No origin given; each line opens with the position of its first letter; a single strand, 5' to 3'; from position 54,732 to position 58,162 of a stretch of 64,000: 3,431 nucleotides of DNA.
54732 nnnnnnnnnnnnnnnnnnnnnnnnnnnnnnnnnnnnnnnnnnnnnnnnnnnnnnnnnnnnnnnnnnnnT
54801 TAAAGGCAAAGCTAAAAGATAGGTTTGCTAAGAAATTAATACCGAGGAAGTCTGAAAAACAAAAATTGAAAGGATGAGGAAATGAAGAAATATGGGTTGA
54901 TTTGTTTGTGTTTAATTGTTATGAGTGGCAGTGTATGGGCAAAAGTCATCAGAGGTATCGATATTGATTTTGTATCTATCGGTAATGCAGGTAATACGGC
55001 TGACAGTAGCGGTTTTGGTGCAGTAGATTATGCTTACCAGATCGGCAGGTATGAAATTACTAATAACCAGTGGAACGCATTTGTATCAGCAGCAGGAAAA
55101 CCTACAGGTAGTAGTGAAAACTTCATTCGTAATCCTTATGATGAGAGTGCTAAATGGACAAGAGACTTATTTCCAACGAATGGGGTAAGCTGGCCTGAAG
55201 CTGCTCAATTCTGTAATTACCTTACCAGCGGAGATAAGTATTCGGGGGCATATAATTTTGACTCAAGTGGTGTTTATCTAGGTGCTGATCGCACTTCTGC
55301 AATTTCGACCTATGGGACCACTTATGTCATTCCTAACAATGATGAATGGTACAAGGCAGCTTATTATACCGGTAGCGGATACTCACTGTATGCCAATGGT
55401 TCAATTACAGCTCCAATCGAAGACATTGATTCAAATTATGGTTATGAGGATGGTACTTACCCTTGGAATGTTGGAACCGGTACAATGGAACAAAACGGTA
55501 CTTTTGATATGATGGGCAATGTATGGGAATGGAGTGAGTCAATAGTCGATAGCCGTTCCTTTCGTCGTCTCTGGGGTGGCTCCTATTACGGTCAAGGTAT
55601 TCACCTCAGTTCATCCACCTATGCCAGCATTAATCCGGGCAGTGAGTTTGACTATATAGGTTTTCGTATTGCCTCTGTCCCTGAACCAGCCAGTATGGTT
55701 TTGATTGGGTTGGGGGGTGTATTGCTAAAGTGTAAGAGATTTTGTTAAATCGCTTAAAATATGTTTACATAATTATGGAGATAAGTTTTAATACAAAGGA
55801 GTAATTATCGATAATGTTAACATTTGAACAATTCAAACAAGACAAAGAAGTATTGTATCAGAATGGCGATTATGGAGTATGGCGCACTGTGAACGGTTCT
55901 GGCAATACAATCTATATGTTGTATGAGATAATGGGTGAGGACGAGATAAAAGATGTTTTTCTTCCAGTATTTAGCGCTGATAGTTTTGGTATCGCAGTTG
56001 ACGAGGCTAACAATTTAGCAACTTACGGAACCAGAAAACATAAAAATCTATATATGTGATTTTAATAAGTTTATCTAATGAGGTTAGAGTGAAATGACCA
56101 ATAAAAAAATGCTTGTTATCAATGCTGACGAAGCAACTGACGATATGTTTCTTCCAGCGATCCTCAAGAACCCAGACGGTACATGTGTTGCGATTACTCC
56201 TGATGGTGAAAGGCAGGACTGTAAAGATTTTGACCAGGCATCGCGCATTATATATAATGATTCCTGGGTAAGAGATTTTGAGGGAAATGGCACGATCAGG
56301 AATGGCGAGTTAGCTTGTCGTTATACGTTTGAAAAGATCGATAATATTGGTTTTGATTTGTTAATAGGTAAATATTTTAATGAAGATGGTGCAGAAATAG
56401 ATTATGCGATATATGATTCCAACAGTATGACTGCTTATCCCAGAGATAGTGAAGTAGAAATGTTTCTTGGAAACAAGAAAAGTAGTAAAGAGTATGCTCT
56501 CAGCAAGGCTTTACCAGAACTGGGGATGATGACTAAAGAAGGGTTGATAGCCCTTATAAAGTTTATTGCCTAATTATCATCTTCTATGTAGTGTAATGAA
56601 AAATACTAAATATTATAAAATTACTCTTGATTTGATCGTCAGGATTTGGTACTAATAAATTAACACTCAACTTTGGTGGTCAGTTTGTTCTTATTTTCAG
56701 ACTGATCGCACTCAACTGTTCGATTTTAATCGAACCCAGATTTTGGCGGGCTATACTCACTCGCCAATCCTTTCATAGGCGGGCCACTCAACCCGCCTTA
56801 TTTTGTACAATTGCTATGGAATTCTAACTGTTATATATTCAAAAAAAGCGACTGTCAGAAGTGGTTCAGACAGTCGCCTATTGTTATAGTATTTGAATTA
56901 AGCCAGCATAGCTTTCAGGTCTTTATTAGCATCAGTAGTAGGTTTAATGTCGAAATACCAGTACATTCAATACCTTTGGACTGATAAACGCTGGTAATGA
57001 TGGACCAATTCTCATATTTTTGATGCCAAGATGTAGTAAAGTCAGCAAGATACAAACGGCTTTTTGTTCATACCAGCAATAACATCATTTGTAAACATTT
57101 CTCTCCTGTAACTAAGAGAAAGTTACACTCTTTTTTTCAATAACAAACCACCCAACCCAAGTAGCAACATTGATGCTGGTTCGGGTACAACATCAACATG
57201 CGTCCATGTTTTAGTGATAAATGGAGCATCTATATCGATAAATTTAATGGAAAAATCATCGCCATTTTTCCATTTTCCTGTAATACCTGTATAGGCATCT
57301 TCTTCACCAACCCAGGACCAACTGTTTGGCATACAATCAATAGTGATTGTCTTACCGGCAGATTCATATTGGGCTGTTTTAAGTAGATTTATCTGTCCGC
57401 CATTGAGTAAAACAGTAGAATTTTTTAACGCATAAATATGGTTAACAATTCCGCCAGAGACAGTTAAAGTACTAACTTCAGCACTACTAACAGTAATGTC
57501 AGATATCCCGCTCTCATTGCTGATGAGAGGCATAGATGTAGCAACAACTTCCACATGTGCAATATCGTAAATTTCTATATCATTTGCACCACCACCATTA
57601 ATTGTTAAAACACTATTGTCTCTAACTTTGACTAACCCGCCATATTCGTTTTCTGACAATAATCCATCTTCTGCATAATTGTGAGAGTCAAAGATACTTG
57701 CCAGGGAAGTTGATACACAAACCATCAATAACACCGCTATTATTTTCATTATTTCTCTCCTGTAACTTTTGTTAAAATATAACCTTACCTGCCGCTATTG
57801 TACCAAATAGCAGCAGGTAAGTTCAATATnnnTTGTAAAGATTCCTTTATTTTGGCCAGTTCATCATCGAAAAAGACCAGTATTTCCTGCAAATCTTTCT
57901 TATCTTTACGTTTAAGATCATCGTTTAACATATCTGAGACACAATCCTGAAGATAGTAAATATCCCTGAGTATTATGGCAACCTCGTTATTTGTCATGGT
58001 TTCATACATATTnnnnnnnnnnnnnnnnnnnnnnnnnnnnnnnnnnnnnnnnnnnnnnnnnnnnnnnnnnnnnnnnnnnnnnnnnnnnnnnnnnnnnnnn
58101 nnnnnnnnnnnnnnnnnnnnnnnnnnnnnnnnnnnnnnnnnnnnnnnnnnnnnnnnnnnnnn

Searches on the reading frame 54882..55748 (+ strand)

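Call 12: search_protein_families(library=pfam, proteins=[window:54882-55748:+], max_evalue=0.01)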
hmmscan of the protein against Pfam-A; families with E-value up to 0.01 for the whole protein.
window:54882-55748:+ (288 aa): 2 families
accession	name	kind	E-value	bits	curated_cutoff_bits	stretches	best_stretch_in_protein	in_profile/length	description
PF03781.23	FGE-sulfatase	-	1.9e-17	64.2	23.3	1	51-264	36-254/255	Sulfatase-modifying factor enzyme 1-like domain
PF07589.16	PEP-CTERM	-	0.00013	22.3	20.7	1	265-281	1-18/24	PEP-CTERM motif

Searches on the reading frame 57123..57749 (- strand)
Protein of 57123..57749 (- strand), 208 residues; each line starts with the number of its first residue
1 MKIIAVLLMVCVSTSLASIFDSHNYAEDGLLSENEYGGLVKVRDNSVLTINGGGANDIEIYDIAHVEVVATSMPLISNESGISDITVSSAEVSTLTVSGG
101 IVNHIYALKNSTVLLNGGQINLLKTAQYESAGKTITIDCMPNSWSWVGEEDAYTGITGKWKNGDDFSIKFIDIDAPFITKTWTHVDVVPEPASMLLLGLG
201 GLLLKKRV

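Call 12: search_protein_families(library=pfam, proteins=[window:57123-57749:-], max_evalue=0.01)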
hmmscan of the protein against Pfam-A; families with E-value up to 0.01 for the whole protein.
window:57123-57749:- (208 aa): 1 family
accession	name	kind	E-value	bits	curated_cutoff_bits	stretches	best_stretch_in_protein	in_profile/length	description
PF07589.16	PEP-CTERM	-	3.1e-05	24.3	20.7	1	188-202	2-17/24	PEP-CTERM motif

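Call 69: search_solved_structures(query=A4, max_evalue=10, show_alignments=0)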
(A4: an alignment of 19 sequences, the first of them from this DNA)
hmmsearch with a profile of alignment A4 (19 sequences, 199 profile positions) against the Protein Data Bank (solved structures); distinct sequences matched with E-value up to 10: 11.
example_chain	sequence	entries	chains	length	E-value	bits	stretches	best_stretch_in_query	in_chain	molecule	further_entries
8s6c_A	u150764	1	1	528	0.057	16.1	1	167-199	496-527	Lactoperoxidase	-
9s9b_m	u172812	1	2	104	0.23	14.1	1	33-69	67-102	Minor structural protein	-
3cfx_A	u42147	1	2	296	0.46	13.1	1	60-156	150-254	UPF0100 protein MA_0280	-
3k6u_A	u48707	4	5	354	0.64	12.6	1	60-156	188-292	Solute-binding protein MA_0280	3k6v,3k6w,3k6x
1g9k_A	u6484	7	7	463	0.66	12.6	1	39-116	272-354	SERRALYSIN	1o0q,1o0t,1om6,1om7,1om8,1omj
1h71_P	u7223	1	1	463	0.67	12.6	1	39-116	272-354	SERRALYSIN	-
4jxn_A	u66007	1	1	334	0.67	12.6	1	85-136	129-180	Octaprenyl-diphosphate synthase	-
3mzv_A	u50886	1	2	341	1.2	11.8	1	87-136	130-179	Decaprenyl diphosphate synthase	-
8ro0_E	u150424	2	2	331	1.6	11.3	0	29-77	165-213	WD_REPEATS_REGION domain-containing protein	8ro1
3gau_A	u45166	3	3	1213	5.6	9.5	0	107-153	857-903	Complement factor H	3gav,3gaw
1haq_A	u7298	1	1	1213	5.7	9.5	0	107-153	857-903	COMPLEMENT FACTOR H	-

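Call 70: search_protein_families(library=ncbifam, alignment_id=A4, max_evalue=0.1)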
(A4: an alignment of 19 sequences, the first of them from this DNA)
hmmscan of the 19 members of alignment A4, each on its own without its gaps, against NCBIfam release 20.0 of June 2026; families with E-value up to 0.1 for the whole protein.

A. member 1, seq(208 aa): 8 families
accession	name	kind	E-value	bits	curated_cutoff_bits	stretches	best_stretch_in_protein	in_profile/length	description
NF033554.9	floc_PepA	equivalog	0.0015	18.4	80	1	80-200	138-249/261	flocculation-associated PEP-CTERM protein PepA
TIGR02595.1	PEP_CTERM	domain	0.0018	19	16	1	188-207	1-22/24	PEP-CTERM sorting domain-containing protein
NF038129.1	PEP_NF038129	equivalog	0.0022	17.9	65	1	175-204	158-187/194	NF038129 family PEP-CTERM protein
NF041927.1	Xrt_dep_XDP1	equivalog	0.0033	17.4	125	1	91-207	123-240/242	exosortase-dependent surface protein XDP1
NF038126.1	PEP_CTERM_FxDxF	subfamily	0.0059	16.9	50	0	184-202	138-158/165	FxDxF family PEP-CTERM protein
NF038120.1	PEP_CTERM_QFxxD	subfamily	0.01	15.7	80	1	185-206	190-211/215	NF038120 family PEP-CTERM protein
NF038125.1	PEP_CTERM_THxN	subfamily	0.013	15.1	85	1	184-200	221-235/246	THxN family PEP-CTERM protein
NF041538.1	PEP_EDSA_1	subfamily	0.019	14.7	100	1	181-200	276-296/307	EDSAP-1 family PEP-CTERM protein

B. families by the number of members that match (of 19 scanned): 15 families
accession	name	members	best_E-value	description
TIGR02595.1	PEP_CTERM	18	7.6e-05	PEP-CTERM sorting domain-containing protein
NF038120.1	PEP_CTERM_QFxxD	16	1.4e-06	NF038120 family PEP-CTERM protein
NF041538.1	PEP_EDSA_1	14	0.00032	EDSAP-1 family PEP-CTERM protein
NF038125.1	PEP_CTERM_THxN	13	0.0018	THxN family PEP-CTERM protein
NF033554.9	floc_PepA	12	0.00011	flocculation-associated PEP-CTERM protein PepA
NF038129.1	PEP_NF038129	12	0.0019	NF038129 family PEP-CTERM protein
NF041927.1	Xrt_dep_XDP1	11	0.00051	exosortase-dependent surface protein XDP1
NF038124.1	PEP_CTERM_TLD_A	5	0.0012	PEP_CTERM-anchored TLD domain-containing protein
NF038130.1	PEP_NF038130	3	0.014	NF038130 family PEP-CTERM protein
TIGR03901.2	MYXO-CTERM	3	0.025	MYXO-CTERM sorting domain-containing protein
NF038118.1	PEP_CTERM_CCXG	3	0.07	CCXG family PEP-CTERM protein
NF038126.1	PEP_CTERM_FxDxF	2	0.0059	FxDxF family PEP-CTERM protein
NF000188.2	CARB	1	0.044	CARB family carbenicillin-hydrolyzing class A beta-lactamase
TIGR04288.2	CGP_CTERM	1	0.071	CGP-CTERM sorting domain-containing protein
NF033789.1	repress_SdpR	1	0.085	autorepressor SdpR family transcription factor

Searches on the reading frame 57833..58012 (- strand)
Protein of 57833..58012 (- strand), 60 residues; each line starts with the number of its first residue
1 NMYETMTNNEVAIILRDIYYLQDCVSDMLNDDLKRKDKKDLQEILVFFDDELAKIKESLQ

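Call 86: find_homologous_proteins(query=A6, max_evalue=10)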
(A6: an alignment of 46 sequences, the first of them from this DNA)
Query A6 (46 sequences) (60 aa, profile of the alignment): 13 proteins with E <= 10 among 157 candidates.
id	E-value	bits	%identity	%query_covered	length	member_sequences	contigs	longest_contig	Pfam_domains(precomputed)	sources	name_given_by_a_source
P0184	5.3e-12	63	-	-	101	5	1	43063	-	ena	-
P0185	2.5e-11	61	-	-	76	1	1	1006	-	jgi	-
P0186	3.1e-11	61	50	13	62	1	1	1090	-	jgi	jgi:hypothetical protein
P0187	7.9e-11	60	-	-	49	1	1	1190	-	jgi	jgi:hypothetical protein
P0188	8.4e-11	59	-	-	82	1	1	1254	-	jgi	jgi:hypothetical protein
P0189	1.5e-10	59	-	-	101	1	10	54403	-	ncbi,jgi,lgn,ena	jgi:hypothetical protein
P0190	1.9e-10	58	42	20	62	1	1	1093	-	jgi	jgi:hypothetical protein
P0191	1.2e-9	56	-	-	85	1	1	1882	-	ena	-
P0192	2.4e-8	52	-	-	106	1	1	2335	-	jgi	jgi:hypothetical protein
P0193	1.9e-7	49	-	-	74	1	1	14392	-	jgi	jgi:hypothetical protein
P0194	1.3e-4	40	-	-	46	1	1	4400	-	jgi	jgi:hypothetical protein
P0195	2.8e-4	39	-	-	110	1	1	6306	-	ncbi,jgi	jgi:hypothetical protein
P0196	5.5e-3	34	-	-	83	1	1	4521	-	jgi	-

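Call 88: find_encoding_contigs(protein=P0189, flank=5000, max_places=3)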
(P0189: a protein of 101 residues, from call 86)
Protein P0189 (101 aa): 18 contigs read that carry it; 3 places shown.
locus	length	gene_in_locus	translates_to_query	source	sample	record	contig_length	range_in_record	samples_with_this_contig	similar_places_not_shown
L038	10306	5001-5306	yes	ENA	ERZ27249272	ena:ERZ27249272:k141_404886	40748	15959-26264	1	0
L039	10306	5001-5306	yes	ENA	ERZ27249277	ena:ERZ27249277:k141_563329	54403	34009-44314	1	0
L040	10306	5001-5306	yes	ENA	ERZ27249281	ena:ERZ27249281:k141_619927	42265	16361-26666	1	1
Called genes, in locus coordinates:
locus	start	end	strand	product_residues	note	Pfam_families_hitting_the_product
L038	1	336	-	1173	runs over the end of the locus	PF07690:MFS_1, PF01553:Acyltransferase, PF00501:AMP-binding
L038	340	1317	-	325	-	PF12146:Hydrolase_4, PF00561:Abhydrolase_1, PF12697:Abhydrolase_6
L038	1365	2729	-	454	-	PF02310:B12-binding, PF04055:Radical_SAM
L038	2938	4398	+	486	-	PF00158:Sigma54_activat, PF25601:AAA_lid_14 (weak)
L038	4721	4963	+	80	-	-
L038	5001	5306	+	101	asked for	-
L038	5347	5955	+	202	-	-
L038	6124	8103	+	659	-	PF00361:Proton_antipo_M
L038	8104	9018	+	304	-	PF00146:NADHdh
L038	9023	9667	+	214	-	-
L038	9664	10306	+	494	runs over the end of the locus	PF00361:Proton_antipo_M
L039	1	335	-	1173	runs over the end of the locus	PF07690:MFS_1, PF05977:MFS_3, PF01553:Acyltransferase, PF00501:AMP-binding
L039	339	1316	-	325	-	PF12146:Hydrolase_4, PF00561:Abhydrolase_1, PF12697:Abhydrolase_6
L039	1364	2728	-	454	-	PF02310:B12-binding, PF04055:Radical_SAM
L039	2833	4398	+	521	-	PF00158:Sigma54_activat, PF25601:AAA_lid_14 (weak)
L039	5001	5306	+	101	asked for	-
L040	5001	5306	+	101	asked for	-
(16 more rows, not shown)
